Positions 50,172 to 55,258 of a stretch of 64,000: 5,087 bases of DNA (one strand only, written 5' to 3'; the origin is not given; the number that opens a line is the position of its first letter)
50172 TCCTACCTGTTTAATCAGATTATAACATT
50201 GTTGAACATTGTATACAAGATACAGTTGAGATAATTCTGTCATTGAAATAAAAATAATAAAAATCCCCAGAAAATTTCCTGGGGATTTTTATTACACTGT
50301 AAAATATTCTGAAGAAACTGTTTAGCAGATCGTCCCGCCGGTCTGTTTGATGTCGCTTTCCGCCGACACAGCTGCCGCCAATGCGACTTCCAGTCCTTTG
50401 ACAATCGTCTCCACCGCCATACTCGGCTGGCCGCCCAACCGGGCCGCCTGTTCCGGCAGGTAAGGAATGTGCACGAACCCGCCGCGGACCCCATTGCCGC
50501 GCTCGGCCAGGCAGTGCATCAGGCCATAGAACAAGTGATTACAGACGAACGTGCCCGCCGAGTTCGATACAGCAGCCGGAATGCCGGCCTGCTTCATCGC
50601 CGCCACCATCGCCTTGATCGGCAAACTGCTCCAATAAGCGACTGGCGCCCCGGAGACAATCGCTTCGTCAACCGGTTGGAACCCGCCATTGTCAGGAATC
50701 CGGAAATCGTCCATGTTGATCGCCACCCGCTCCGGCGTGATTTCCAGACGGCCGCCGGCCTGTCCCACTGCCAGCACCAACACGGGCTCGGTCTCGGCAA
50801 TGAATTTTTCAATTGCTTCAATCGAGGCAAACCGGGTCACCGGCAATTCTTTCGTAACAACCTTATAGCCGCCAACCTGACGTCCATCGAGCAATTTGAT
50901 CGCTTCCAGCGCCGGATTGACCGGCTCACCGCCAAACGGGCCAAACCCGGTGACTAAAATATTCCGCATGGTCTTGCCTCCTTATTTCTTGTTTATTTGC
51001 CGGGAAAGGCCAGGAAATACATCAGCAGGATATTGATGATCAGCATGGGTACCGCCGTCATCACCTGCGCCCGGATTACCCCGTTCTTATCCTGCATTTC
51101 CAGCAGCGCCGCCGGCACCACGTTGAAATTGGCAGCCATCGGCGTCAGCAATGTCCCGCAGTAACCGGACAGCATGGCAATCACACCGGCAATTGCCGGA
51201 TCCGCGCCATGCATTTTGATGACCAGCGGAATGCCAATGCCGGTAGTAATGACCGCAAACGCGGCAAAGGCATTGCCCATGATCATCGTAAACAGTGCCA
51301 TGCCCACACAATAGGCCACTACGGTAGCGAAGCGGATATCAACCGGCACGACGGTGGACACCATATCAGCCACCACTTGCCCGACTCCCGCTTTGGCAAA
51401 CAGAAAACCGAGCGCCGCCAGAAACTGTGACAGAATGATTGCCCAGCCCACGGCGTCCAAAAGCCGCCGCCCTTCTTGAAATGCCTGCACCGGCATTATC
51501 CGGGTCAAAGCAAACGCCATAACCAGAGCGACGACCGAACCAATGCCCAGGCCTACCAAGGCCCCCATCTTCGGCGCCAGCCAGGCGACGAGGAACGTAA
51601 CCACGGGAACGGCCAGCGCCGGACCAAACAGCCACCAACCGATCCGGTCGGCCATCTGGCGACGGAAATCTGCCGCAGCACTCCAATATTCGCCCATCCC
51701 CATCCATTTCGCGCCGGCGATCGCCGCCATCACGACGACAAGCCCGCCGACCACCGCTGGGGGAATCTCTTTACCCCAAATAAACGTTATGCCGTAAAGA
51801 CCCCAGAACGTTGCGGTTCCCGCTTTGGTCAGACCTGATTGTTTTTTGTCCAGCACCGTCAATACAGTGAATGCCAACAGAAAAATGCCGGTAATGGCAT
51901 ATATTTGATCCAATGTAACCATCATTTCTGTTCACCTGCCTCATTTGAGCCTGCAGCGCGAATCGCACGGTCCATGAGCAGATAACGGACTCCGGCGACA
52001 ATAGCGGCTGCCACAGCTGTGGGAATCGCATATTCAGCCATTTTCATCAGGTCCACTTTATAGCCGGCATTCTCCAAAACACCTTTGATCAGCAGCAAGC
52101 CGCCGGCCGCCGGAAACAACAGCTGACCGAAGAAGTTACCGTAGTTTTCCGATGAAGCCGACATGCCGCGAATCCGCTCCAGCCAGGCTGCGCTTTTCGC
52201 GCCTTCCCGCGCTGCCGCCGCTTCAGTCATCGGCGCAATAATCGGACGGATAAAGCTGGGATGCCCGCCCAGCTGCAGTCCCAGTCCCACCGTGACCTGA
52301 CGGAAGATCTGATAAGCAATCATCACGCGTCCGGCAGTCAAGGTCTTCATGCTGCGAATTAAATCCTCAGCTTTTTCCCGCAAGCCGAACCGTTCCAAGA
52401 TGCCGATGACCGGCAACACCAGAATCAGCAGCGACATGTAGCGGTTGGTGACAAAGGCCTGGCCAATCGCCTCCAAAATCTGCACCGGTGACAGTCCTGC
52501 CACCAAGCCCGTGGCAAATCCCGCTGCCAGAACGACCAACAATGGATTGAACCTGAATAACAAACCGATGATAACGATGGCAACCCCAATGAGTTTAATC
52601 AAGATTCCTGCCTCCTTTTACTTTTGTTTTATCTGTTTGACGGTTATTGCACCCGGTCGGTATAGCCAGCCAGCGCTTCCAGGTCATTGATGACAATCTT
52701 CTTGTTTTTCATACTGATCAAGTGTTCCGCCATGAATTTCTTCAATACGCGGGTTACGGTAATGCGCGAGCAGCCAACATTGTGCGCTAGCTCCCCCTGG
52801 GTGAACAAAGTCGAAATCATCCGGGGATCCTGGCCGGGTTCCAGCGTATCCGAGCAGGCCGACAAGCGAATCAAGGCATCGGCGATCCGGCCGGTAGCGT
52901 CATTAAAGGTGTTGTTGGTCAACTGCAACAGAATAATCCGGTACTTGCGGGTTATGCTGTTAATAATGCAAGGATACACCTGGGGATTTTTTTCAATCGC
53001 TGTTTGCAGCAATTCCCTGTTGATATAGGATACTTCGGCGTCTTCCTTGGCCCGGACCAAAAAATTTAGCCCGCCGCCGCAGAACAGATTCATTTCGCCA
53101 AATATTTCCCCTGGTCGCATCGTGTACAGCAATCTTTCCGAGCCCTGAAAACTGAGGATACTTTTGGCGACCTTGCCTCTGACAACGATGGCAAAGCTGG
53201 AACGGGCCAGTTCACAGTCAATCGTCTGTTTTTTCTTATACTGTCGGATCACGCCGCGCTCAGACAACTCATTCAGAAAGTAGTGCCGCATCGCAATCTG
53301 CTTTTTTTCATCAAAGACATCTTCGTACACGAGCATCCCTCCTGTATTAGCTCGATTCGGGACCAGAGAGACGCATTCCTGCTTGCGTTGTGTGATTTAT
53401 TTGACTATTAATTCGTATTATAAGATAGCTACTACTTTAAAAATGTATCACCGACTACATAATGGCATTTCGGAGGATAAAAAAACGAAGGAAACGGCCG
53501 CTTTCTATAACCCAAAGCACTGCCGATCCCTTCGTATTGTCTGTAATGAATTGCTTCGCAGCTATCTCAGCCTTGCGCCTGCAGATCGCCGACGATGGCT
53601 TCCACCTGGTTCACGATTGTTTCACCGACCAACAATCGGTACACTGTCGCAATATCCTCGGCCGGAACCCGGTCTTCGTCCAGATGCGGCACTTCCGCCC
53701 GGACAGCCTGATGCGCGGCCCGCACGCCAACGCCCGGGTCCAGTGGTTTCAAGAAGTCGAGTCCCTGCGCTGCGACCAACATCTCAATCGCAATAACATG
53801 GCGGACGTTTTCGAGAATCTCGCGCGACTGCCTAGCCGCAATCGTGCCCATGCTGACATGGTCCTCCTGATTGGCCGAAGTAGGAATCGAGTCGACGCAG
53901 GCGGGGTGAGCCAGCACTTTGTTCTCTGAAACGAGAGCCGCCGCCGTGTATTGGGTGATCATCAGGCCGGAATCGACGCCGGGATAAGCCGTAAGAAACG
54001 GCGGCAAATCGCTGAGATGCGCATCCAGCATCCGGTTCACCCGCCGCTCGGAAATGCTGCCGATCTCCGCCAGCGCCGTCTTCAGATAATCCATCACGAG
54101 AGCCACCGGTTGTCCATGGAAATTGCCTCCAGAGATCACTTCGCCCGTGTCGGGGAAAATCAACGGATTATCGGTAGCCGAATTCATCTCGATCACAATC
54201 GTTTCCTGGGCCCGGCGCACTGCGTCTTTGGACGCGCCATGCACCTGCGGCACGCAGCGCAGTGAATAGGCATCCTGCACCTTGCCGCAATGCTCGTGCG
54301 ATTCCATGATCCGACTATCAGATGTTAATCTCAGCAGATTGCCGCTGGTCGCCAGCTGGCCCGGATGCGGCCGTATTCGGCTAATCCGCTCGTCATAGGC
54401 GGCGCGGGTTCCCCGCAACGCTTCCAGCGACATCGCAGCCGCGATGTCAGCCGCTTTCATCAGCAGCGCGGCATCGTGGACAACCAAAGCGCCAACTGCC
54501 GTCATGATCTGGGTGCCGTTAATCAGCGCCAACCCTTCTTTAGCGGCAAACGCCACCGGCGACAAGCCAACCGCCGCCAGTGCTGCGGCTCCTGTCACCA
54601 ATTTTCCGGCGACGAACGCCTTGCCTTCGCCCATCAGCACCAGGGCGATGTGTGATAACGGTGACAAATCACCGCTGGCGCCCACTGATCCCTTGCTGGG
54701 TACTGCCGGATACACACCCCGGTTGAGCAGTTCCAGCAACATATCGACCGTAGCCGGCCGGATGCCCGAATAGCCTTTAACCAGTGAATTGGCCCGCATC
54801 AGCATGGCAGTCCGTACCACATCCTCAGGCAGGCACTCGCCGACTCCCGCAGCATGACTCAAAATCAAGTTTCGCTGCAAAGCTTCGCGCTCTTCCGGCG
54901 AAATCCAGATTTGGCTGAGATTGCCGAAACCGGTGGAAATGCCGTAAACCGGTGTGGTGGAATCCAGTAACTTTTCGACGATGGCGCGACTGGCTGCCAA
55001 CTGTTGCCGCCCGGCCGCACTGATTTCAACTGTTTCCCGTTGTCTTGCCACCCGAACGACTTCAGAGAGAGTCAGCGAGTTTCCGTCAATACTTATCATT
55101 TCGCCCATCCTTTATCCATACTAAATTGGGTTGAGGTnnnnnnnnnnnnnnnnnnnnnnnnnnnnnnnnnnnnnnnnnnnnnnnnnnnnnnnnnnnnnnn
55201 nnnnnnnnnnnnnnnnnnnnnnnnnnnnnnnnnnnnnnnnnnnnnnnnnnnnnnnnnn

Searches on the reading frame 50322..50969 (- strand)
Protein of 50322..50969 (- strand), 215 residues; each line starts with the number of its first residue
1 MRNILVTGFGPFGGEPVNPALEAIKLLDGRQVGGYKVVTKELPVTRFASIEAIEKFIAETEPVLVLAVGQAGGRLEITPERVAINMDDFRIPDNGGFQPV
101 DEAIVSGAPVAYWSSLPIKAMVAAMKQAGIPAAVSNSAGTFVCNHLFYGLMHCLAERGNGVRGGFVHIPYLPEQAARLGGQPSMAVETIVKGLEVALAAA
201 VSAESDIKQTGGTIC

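Call 61: search_protein_families(library=pfam, proteins=[window:50322-50969:-], max_evalue=0.00001)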
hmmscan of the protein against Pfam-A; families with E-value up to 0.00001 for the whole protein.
window:50322-50969:- (215 aa): 1 family
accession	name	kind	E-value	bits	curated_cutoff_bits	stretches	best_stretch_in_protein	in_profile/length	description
PF01470.22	Peptidase_C15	-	2.6e-80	269.7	22.7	1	3-201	2-202/204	Pyroglutamyl peptidase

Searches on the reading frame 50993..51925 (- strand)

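Call 61: search_protein_families(library=pfam, proteins=[window:50993-51925:-], max_evalue=0.00001)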
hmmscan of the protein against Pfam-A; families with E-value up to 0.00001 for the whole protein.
window:50993-51925:- (310 aa): 1 family
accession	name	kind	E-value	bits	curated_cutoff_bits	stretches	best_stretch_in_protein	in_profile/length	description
PF06166.18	DUF979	-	1.8e-115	385.9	26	1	7-307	2-307/307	Protein of unknown function (DUF979)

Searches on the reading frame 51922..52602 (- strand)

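Call 61: search_protein_families(library=pfam, proteins=[window:51922-52602:-], max_evalue=0.00001)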
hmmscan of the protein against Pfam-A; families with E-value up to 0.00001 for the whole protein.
window:51922-52602:- (226 aa): 1 family
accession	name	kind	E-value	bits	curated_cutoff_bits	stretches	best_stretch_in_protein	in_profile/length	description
PF06149.18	DUF969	-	1.7e-84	283.1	32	1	1-214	1-215/216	Protein of unknown function (DUF969)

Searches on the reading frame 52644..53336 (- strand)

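Call 61: search_protein_families(library=pfam, proteins=[window:52644-53336:-], max_evalue=0.00001)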
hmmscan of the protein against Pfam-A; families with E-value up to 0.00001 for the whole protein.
window:52644-53336:- (230 aa): 3 families
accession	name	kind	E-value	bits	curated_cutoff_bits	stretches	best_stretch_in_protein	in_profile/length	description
PF13545.12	HTH_Crp_2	-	1.2e-15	57.7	27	1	149-223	1-68/70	Crp-like helix-turn-helix domain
PF00027.35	cNMP_binding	-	1.6e-12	47.6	27.5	1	31-117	2-89/89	Cyclic nucleotide-binding domain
PF00325.26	Crp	-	6.6e-06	26.2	21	0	179-207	4-32/32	Bacterial regulatory proteins, crp family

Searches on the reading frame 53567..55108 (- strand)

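Call 61: search_protein_families(library=pfam, proteins=[window:53567-55108:-], max_evalue=0.00001)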
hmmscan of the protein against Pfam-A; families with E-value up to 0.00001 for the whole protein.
window:53567-55108:- (513 aa): 1 family
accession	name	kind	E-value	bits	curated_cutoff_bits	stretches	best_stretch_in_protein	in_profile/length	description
PF00221.24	Lyase_aromatic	-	1e-200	667.8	27.3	1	12-471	1-466/466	Aromatic amino acid lyase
